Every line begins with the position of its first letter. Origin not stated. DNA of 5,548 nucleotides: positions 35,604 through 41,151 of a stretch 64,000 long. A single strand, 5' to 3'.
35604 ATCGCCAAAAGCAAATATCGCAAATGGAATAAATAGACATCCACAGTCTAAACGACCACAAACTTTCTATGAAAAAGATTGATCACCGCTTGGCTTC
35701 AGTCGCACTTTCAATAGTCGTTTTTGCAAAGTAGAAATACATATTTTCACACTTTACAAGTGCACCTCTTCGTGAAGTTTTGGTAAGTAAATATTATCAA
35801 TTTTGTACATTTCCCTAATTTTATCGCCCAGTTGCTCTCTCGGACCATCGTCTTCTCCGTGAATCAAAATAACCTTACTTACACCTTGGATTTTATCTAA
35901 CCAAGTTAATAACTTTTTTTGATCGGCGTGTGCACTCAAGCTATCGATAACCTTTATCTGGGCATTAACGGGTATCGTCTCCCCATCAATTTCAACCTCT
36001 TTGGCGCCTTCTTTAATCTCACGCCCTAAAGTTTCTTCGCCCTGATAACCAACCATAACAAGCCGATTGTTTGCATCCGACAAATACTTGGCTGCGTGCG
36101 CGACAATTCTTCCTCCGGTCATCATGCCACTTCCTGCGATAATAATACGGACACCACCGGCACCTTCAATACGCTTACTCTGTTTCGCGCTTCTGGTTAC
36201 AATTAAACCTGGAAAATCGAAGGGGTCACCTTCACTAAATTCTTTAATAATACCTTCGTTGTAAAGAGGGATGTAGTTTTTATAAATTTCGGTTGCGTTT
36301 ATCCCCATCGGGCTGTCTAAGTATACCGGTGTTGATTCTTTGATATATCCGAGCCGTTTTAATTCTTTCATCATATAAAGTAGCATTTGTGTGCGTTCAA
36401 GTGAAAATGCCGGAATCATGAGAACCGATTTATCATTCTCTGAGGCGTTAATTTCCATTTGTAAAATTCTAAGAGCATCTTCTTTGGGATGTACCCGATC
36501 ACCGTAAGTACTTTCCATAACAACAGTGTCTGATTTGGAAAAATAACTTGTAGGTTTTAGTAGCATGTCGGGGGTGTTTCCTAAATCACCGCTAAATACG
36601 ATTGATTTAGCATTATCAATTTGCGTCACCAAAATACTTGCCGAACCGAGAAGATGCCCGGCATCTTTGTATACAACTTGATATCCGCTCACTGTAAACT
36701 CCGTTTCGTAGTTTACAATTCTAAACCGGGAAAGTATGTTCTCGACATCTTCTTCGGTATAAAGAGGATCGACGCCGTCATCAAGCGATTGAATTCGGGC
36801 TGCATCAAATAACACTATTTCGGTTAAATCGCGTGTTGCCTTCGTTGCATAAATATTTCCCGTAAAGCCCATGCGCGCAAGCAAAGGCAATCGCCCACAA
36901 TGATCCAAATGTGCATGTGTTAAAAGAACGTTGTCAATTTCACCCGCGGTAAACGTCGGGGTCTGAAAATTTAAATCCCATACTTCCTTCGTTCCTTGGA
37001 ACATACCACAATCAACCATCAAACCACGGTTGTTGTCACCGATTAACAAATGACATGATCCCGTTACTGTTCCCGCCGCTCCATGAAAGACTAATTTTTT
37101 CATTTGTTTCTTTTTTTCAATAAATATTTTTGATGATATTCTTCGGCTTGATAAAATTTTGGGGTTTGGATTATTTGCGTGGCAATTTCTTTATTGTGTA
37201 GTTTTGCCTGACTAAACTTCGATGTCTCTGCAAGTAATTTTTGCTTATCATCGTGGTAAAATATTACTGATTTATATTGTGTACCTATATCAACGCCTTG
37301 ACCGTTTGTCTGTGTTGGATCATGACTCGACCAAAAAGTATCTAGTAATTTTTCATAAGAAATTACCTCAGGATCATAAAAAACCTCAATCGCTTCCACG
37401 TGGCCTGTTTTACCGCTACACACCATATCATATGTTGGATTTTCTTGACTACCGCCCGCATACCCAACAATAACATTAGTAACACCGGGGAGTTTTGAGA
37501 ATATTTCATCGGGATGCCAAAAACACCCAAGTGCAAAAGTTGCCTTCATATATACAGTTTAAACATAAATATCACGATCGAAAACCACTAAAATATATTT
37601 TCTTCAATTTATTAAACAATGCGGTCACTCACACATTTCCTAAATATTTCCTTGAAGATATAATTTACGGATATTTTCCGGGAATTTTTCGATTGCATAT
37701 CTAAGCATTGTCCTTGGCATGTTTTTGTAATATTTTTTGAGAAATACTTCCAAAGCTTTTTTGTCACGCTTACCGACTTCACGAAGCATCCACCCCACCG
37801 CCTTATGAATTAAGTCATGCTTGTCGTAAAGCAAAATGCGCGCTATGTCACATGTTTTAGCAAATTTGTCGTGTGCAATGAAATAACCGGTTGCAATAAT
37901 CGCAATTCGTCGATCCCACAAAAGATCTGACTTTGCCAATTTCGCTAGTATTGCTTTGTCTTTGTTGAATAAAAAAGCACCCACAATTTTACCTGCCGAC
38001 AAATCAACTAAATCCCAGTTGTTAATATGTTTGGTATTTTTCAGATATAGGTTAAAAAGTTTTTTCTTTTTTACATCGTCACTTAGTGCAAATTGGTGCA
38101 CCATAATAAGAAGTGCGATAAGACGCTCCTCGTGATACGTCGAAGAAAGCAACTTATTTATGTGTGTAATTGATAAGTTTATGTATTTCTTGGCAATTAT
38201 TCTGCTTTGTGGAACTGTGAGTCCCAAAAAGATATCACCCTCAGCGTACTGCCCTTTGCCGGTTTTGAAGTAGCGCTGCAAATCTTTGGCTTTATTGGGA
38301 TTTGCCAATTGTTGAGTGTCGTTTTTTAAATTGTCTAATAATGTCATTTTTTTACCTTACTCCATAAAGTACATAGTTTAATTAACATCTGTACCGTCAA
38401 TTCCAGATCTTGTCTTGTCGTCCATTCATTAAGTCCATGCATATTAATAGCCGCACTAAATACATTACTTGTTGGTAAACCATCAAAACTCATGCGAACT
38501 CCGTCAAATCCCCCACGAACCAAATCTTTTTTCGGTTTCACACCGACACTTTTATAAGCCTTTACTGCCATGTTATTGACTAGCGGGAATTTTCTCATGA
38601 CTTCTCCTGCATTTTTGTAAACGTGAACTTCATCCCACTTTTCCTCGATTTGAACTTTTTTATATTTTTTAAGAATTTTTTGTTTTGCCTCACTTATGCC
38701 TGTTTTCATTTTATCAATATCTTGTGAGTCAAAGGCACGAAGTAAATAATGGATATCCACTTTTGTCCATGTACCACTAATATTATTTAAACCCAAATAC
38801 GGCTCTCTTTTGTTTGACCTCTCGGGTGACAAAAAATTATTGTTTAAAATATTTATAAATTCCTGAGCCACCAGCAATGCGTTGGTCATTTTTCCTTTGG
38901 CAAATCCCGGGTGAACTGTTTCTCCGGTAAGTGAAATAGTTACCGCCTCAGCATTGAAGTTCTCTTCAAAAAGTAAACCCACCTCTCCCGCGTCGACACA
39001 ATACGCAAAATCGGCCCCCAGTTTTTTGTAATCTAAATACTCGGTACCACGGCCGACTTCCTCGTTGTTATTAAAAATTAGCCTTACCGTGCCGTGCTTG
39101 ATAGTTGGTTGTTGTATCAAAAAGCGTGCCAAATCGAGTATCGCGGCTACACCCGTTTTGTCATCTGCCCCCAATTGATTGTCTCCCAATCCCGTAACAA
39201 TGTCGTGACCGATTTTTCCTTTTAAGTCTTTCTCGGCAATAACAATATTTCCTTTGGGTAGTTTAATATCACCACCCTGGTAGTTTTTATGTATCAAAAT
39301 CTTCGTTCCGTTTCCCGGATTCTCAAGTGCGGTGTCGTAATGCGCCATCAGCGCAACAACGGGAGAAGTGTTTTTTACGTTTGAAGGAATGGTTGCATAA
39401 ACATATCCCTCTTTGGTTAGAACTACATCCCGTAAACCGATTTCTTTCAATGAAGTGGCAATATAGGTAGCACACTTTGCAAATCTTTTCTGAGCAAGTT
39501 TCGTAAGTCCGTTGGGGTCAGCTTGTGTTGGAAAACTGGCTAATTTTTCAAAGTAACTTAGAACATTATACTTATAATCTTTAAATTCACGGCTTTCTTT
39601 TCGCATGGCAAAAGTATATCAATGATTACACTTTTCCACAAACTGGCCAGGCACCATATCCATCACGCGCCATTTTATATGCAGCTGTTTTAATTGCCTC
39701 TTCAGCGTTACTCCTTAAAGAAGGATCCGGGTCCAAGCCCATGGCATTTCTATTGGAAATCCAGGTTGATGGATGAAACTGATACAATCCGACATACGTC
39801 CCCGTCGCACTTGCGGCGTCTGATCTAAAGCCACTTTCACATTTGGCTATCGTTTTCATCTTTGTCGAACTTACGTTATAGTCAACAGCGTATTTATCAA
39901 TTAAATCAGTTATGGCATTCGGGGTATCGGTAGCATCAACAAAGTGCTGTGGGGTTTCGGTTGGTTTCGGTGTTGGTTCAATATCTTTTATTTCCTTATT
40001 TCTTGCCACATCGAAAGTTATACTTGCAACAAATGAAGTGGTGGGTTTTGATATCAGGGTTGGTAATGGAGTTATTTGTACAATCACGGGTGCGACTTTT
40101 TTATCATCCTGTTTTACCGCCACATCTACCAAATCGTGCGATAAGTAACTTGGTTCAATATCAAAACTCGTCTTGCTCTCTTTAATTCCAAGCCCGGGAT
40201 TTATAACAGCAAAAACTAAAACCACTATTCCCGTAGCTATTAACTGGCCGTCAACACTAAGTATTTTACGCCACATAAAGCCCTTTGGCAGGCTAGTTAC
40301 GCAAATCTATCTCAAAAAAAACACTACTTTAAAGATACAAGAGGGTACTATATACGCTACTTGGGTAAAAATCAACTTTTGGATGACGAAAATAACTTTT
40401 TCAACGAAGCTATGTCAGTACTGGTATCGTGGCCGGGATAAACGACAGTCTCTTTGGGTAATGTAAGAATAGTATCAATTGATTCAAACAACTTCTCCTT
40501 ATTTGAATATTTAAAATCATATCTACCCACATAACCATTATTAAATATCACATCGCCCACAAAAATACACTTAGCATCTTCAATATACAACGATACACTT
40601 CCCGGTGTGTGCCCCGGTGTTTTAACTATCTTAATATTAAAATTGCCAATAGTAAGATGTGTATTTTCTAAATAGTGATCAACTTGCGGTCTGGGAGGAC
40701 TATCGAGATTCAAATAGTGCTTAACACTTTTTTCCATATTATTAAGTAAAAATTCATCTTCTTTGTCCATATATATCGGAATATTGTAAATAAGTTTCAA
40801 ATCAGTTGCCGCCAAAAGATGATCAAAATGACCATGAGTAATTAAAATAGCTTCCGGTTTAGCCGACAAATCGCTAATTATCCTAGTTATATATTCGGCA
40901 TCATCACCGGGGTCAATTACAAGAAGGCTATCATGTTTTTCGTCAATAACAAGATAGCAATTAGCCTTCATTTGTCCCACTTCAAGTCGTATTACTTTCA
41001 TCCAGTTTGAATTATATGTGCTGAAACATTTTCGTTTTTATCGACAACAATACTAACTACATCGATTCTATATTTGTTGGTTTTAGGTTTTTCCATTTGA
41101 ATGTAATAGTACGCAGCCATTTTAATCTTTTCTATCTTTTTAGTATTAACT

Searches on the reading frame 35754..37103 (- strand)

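Call 57: search_protein_families(library=pfam, proteins=[window:35754-37103:-], max_evalue=0.0001)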
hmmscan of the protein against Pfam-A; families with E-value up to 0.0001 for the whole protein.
window:35754-37103:- (449 aa): 5 families
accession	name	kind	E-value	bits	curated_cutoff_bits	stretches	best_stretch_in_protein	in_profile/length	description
PF10996.14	Beta-Casp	-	5.7e-32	111.2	27.7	1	238-363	1-120/120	Beta-Casp domain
PF00753.33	Lactamase_B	-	6.2e-12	46.3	22.7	1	15-182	6-158/196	Metallo-beta-lactamase superfamily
PF07521.17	RMMBL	-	8e-11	42.2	21.6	1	377-420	2-44/63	Zn-dependent metallo-hydrolase RNA specificity domain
PF16661.11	Lactamase_B_6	-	9.4e-11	41.9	27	1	25-193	6-181/193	Metallo-beta-lactamase superfamily domain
PF12706.13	Lactamase_B_2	-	2.1e-09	37.7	27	1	49-200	17-166/200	Beta-lactamase superfamily domain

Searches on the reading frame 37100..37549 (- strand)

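Call 60: search_protein_families(library=pfam, proteins=[window:37100-37549:-], max_evalue=0.0001)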
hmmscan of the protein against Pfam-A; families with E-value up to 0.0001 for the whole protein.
window:37100-37549:- (149 aa): 1 family
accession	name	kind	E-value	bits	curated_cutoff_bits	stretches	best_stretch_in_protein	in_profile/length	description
PF01625.27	PMSR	-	8.7e-60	201.8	23.7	1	2-148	1-149/153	Peptide methionine sulfoxide reductase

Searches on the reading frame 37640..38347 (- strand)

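Call 59: search_protein_families(library=pfam, proteins=[window:37640-38347:-], max_evalue=0.0001)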
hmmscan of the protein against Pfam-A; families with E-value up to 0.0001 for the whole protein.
window:37640-38347:- (235 aa): 1 family
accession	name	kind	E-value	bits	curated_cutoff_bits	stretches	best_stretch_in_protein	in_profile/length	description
PF08713.17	DNA_alkylation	-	2.6e-60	204.2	21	1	11-222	5-213/213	DNA alkylation repair enzyme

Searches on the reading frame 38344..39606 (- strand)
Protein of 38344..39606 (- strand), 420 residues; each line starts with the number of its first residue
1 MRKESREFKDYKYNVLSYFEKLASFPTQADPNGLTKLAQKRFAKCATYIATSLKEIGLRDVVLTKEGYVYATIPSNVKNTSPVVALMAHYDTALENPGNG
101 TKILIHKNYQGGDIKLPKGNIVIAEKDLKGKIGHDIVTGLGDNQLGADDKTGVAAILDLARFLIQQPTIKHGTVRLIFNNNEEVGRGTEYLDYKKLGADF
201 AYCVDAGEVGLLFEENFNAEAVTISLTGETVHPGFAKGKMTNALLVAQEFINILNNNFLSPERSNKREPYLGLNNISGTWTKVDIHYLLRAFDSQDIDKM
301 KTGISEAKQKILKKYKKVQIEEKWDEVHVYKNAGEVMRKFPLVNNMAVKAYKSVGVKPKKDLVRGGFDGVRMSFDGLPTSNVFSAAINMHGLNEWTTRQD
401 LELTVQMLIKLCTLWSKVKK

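Call 59: search_protein_families(library=pfam, proteins=[window:38344-39606:-], max_evalue=0.0001)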
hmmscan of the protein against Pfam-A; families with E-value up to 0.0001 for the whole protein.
window:38344-39606:- (420 aa): 3 families
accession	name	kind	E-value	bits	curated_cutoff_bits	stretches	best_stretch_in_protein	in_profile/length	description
PF01546.33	Peptidase_M20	-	5.2e-08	33.5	24.6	1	147-411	34-203/206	Peptidase family M20/M25/M40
PF04389.22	Peptidase_M28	-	4.8e-07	30.1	21.3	1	70-185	3-69/193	Peptidase family M28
PF05343.19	Peptidase_M42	-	1.6e-05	24.5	23.2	0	148-209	134-193/292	M42 glutamyl aminopeptidase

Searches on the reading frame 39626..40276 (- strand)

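Call 59: search_protein_families(library=pfam, proteins=[window:39626-40276:-], max_evalue=0.0001)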
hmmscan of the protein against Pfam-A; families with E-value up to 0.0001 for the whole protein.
window:39626-40276:- (216 aa): 2 families
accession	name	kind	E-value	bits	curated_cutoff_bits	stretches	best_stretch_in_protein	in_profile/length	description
PF06737.19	Transglycosylas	-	5.1e-12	46.7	27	1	137-213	4-77/77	Transglycosylase-like domain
PF01464.25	SLT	-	1.9e-08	34.3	21.3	1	125-203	2-77/117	Transglycosylase SLT domain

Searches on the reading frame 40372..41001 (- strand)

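Call 59: search_protein_families(library=pfam, proteins=[window:40372-41001:-], max_evalue=0.0001)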
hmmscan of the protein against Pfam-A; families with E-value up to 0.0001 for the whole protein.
window:40372-41001:- (209 aa): 3 families
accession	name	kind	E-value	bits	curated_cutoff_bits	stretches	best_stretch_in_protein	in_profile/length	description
PF00753.33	Lactamase_B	-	2.2e-28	100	22.7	1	12-191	5-196/196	Metallo-beta-lactamase superfamily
PF19583.5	ODP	-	8.5e-06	26.2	27.2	1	12-152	2-137/194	ODP family beta lactamase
PF12706.13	Lactamase_B_2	-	6.1e-05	23.1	27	1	28-150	4-142/200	Beta-lactamase superfamily domain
